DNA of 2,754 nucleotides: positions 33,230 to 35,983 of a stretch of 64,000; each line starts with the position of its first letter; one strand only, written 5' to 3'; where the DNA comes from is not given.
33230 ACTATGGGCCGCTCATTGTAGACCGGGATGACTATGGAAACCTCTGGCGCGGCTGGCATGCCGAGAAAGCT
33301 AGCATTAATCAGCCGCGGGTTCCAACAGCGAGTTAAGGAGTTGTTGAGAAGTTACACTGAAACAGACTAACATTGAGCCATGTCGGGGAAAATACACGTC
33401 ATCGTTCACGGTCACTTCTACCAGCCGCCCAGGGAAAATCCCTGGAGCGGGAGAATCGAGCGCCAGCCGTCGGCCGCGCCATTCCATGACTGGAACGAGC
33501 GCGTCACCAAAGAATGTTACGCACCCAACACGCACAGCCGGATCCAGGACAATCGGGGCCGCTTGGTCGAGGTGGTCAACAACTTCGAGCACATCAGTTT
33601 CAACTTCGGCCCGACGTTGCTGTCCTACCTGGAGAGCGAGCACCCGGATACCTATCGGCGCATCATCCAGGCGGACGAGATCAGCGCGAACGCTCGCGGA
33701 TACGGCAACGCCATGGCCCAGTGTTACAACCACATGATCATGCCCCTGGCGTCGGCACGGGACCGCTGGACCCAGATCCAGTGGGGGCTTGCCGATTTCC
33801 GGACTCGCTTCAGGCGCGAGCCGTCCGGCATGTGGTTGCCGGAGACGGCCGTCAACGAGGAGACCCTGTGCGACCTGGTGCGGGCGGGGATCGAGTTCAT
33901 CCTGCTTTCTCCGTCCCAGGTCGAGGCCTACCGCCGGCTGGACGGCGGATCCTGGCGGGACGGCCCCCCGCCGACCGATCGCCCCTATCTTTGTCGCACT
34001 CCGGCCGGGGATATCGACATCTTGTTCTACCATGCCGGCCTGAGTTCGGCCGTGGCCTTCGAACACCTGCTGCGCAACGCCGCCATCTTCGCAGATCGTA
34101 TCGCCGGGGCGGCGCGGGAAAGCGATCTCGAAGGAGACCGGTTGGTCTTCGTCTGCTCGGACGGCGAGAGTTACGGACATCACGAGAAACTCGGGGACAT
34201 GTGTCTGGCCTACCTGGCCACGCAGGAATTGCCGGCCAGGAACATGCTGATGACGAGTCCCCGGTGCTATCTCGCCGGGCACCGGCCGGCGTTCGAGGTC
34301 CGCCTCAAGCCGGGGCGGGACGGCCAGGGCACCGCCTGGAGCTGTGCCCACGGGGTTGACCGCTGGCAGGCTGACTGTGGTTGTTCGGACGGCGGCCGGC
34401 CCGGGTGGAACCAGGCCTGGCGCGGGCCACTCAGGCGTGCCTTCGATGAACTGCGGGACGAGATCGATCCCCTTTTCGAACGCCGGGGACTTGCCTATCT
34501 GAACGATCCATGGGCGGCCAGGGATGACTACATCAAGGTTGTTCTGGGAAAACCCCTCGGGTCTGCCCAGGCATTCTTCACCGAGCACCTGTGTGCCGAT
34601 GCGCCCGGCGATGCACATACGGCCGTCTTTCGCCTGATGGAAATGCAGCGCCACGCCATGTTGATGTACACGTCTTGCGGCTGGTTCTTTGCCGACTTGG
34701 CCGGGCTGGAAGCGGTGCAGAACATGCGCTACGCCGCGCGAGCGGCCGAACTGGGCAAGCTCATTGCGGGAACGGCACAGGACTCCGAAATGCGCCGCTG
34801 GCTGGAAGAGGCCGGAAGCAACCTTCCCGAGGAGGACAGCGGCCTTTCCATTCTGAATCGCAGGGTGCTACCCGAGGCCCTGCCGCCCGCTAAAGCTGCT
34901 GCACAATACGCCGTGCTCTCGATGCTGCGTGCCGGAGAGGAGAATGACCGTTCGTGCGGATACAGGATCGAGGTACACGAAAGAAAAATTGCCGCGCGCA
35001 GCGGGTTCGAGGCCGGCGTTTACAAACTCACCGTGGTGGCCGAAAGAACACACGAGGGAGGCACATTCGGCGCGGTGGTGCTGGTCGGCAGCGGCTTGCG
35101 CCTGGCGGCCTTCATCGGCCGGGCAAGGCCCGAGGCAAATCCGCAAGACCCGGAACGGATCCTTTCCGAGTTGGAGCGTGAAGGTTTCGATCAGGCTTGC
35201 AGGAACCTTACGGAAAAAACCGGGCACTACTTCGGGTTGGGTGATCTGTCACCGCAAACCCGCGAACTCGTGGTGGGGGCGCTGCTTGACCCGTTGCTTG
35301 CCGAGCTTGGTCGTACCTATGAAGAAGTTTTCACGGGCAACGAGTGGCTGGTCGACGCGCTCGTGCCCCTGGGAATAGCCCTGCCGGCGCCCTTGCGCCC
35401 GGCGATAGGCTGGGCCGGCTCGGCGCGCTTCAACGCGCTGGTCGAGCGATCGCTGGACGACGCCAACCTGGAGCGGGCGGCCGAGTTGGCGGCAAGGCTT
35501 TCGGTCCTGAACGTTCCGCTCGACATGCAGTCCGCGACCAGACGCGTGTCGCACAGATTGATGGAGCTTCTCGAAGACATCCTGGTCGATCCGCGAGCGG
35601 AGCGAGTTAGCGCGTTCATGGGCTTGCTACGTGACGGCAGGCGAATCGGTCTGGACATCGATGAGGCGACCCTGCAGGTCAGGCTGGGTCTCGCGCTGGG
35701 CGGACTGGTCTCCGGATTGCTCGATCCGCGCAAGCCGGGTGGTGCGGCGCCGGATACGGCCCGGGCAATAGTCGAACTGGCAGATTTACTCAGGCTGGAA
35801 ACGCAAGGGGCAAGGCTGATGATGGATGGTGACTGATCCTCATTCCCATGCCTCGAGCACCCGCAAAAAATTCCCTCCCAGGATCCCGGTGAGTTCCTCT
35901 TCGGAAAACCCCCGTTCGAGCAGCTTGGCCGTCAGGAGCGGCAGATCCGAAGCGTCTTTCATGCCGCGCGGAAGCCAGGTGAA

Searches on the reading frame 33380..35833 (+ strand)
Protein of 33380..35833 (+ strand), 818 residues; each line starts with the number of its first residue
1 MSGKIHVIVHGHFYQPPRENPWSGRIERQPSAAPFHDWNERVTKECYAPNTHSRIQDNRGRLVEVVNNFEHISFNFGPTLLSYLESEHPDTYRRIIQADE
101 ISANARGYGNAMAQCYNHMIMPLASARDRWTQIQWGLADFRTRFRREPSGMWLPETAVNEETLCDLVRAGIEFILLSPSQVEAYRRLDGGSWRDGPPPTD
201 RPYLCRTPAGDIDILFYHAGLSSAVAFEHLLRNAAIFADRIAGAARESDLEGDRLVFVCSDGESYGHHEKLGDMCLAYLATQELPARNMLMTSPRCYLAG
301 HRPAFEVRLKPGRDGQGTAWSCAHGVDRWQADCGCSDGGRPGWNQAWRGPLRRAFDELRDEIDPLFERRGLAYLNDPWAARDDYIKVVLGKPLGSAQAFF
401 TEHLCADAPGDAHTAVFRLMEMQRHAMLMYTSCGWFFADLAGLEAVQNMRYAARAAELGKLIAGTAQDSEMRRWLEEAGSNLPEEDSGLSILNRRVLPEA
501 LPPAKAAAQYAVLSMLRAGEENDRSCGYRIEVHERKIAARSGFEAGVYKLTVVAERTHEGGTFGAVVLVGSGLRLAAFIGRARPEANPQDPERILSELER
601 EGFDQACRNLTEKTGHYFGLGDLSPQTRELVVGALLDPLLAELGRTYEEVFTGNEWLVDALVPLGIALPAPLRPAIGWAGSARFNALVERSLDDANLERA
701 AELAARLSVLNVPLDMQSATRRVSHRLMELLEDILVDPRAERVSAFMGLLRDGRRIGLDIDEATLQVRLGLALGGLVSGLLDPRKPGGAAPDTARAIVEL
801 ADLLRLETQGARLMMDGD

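Call 80: search_protein_families(library=pfam, proteins=[window:33380-35833:+], max_evalue=0.00001)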
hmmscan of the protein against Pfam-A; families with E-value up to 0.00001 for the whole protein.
window:33380-35833:+ (818 aa): 2 families
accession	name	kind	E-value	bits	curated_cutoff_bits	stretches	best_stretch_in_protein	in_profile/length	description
PF12055.13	DUF3536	-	3.8e-69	233.6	25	1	343-623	1-283/284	Domain of unknown function (DUF3536)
PF03065.20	Glyco_hydro_57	-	1.3e-16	61.2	21.2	1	40-295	41-276/291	Glycosyl hydrolase family 57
